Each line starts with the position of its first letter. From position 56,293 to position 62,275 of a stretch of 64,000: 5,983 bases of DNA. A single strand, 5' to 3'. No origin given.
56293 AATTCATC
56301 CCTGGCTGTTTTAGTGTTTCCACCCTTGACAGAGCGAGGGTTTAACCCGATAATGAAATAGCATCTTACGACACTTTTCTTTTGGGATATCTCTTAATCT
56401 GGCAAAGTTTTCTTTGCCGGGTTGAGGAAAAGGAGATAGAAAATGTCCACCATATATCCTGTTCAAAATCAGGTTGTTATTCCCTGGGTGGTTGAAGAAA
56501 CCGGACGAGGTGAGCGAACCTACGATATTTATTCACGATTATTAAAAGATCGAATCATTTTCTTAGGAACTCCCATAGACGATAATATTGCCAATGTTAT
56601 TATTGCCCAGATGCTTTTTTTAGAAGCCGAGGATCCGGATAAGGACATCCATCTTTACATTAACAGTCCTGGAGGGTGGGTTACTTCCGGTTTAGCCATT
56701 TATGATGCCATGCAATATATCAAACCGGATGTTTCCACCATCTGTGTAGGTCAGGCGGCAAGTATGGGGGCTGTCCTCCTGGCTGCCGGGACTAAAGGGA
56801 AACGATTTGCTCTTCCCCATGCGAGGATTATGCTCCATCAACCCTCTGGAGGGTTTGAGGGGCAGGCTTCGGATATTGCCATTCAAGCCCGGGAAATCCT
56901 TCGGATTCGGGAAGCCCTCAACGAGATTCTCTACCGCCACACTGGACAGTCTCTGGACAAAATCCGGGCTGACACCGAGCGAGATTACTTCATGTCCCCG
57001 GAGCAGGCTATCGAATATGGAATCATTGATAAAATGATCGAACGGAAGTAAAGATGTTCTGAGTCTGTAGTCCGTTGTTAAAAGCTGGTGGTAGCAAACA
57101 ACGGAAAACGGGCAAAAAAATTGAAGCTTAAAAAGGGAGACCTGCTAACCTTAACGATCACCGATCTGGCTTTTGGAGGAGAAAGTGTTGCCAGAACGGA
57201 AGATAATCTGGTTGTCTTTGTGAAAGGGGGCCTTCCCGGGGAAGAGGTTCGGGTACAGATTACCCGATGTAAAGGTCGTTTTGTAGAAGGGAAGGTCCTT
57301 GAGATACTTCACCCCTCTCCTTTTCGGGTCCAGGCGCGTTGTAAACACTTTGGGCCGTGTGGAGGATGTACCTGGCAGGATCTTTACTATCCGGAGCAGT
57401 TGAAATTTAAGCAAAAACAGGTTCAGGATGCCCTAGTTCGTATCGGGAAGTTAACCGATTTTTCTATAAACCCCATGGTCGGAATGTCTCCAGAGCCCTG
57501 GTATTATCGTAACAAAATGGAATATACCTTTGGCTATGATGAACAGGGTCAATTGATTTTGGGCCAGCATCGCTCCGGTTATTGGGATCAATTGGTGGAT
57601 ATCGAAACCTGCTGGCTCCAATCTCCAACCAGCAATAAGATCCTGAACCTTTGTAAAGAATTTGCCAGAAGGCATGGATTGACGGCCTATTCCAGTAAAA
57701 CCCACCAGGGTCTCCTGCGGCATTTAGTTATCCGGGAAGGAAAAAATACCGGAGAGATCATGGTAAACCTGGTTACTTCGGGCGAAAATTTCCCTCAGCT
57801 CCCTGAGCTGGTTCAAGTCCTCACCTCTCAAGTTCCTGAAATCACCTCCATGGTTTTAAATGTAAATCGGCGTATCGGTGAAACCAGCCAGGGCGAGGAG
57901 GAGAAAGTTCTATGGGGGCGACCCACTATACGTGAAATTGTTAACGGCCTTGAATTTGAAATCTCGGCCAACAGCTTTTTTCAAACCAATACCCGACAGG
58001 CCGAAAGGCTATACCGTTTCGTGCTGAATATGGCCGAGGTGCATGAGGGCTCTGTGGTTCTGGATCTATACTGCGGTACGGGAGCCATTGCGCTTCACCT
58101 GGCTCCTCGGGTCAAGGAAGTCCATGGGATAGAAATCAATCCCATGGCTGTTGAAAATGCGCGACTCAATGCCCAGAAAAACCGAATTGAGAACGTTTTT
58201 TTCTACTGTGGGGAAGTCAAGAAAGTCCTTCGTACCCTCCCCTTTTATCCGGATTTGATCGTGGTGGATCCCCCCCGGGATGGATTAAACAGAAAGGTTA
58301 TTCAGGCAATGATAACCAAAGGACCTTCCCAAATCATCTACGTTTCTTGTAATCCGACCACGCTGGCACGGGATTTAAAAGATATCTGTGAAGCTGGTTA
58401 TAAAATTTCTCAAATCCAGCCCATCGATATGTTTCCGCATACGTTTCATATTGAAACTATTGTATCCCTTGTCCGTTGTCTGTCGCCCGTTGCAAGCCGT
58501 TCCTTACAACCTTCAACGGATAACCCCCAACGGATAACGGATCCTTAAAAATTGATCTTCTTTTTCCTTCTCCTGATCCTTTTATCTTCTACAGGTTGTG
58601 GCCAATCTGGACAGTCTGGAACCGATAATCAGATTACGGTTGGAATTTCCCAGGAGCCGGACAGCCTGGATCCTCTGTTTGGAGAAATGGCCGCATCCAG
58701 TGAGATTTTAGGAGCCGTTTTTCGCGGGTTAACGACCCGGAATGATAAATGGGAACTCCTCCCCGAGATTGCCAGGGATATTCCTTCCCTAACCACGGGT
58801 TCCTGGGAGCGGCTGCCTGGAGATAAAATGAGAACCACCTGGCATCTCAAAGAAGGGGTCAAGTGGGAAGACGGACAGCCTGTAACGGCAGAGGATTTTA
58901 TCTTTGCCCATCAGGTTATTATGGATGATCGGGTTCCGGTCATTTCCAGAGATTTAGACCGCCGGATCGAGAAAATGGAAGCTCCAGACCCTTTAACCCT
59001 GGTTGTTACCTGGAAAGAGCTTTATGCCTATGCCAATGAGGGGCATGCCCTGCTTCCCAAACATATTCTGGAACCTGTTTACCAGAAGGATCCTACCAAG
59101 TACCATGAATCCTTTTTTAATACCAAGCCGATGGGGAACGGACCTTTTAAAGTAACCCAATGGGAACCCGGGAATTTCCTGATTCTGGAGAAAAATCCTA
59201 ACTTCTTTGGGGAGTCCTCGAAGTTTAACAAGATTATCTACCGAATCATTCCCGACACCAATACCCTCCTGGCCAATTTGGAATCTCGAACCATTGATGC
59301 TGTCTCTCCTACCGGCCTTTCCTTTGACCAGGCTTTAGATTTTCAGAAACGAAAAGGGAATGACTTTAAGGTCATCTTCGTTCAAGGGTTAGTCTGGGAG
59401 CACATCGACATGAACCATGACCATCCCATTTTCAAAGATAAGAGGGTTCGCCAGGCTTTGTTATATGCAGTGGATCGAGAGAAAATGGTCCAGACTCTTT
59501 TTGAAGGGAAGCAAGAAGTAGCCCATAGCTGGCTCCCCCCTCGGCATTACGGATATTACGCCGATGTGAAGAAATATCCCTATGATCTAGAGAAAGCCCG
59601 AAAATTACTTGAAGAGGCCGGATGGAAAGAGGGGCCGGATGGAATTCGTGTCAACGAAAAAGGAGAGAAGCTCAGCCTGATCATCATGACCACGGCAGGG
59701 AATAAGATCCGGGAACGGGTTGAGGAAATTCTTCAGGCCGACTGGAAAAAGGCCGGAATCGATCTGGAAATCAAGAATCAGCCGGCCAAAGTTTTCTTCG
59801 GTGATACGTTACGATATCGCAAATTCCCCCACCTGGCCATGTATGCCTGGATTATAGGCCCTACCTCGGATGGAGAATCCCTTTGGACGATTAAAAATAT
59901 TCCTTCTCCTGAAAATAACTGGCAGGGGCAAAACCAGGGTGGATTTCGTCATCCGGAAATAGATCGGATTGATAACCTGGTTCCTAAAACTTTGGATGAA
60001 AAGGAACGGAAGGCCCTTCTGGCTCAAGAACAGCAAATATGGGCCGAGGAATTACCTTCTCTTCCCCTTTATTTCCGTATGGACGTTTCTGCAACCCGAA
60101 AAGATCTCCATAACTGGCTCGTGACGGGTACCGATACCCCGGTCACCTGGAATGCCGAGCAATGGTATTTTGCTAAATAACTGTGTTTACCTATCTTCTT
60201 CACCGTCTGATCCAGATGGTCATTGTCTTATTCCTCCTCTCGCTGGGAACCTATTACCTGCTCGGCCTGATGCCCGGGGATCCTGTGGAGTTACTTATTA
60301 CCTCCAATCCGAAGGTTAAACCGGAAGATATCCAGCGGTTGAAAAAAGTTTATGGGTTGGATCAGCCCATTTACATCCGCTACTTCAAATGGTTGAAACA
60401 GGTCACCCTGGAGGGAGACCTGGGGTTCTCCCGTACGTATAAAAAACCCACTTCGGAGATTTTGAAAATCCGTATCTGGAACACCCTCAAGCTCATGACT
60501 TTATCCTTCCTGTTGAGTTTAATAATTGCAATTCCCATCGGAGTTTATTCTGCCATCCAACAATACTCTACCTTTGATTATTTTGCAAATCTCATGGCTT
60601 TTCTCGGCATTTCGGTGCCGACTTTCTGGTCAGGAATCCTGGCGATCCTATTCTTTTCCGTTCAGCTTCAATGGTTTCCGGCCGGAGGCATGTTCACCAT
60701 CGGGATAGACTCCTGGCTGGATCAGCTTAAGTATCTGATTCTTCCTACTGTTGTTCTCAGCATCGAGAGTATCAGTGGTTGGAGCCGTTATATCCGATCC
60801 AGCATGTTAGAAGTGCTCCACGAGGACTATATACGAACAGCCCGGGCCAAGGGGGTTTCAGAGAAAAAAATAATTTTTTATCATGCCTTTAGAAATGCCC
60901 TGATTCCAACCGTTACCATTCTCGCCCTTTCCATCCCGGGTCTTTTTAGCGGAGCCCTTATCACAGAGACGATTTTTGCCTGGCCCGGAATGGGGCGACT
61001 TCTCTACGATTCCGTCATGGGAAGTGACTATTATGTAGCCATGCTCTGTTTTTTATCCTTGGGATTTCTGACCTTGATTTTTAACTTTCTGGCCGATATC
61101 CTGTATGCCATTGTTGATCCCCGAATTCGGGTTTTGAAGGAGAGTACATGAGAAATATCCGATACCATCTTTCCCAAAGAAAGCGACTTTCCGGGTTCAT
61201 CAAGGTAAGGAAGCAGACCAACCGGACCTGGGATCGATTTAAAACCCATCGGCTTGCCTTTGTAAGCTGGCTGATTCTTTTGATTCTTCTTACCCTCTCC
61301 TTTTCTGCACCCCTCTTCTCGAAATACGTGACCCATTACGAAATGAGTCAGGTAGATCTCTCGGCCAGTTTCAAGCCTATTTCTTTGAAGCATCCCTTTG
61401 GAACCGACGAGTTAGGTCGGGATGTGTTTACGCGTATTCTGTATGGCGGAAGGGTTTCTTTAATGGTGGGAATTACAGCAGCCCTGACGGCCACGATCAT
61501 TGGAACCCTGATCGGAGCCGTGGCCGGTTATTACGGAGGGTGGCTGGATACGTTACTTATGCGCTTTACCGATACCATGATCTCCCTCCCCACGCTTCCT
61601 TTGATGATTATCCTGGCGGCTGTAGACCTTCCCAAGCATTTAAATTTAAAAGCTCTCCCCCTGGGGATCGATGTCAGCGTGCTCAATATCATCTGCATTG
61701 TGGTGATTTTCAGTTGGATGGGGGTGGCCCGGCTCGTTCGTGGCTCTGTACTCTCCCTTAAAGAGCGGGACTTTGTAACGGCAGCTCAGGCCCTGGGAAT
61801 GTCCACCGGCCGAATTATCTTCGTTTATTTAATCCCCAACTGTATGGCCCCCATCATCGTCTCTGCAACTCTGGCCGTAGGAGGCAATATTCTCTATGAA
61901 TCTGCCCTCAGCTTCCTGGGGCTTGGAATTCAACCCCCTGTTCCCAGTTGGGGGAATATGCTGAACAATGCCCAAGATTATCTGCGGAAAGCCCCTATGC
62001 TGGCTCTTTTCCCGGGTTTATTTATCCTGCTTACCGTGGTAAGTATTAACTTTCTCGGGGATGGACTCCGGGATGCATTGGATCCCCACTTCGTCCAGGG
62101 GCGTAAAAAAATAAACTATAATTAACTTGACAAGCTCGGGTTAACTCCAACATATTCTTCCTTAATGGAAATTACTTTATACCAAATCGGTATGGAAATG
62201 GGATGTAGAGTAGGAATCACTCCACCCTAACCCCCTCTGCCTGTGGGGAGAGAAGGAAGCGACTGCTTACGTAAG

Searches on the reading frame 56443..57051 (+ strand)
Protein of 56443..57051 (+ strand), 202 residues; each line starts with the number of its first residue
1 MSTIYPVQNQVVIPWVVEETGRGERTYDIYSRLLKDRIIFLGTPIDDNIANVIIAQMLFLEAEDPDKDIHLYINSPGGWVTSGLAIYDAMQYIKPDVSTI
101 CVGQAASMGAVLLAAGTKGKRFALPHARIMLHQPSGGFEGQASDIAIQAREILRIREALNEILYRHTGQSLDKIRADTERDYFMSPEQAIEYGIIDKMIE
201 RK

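Call 17: search_protein_families(library=pfam, proteins=[window:56443-57051:+], max_evalue=0.0001)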
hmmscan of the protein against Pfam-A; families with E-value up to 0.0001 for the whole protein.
window:56443-57051:+ (202 aa): 1 family
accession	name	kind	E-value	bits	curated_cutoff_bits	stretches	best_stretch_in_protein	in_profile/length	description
PF00574.28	CLP_protease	-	1.3e-88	296.1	20.2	1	22-201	2-181/182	Clp protease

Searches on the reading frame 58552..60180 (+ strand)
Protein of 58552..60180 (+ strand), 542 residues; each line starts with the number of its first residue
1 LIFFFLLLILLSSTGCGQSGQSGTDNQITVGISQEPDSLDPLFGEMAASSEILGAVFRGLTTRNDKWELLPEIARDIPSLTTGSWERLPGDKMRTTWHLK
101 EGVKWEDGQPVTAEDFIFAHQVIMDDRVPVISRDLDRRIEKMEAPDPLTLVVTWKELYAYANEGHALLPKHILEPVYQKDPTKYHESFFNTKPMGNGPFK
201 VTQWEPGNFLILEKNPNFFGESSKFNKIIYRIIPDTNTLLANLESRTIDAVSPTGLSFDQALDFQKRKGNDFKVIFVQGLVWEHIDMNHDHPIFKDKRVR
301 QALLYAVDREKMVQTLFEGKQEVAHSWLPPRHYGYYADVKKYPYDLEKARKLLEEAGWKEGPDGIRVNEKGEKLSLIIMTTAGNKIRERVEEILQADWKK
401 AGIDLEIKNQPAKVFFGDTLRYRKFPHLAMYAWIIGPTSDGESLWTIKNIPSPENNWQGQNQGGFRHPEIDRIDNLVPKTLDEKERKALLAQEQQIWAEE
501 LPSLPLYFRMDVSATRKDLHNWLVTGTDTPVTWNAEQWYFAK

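Call 17: search_protein_families(library=pfam, proteins=[window:58552-60180:+], max_evalue=0.0001)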
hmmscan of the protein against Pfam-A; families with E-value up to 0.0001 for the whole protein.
window:58552-60180:+ (542 aa): 1 family
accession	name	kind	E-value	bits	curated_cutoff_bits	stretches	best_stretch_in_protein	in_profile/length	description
PF00496.27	SBP_bac_5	-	2.2e-84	284.1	32.4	1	79-447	5-360/368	Bacterial extracellular solute-binding proteins, family 5 Middle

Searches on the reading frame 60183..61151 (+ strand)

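Call 18: search_protein_families(library=pfam, proteins=[window:60183-61151:+], max_evalue=0.0001)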
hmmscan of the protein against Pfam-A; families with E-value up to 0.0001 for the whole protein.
window:60183-61151:+ (322 aa): 2 families
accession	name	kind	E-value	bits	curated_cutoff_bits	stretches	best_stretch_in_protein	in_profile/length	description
PF00528.27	BPD_transp_1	-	5.6e-42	144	26.4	1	116-316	1-183/184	Binding-protein-dependent transport system inner membrane component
PF19300.4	BPD_transp_1_N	-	1.8e-11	44.7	23.8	1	1-80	1-78/114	Binding-prot-dependent transport system membrane comp, N-term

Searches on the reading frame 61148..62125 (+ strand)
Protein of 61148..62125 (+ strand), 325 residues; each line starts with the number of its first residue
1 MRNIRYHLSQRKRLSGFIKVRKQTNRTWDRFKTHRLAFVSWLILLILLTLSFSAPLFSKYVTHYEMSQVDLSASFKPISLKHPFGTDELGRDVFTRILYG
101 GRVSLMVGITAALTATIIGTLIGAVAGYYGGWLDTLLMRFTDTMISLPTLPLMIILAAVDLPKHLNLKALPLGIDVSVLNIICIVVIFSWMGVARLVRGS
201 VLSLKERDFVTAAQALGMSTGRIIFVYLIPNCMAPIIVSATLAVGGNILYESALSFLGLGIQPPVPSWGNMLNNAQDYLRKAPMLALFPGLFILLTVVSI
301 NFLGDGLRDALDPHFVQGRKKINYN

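Call 18: search_protein_families(library=pfam, proteins=[window:61148-62125:+], max_evalue=0.0001)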
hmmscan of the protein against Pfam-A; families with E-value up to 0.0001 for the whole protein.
window:61148-62125:+ (325 aa): 2 families
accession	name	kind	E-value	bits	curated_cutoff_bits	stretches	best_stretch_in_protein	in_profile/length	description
PF00528.27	BPD_transp_1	-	4.9e-34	118.1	26.4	1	119-315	1-182/184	Binding-protein-dependent transport system inner membrane component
PF12911.12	OppC_N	-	3.4e-07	30.5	23.9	1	25-62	4-41/53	N-terminal TM domain of oligopeptide transport permease C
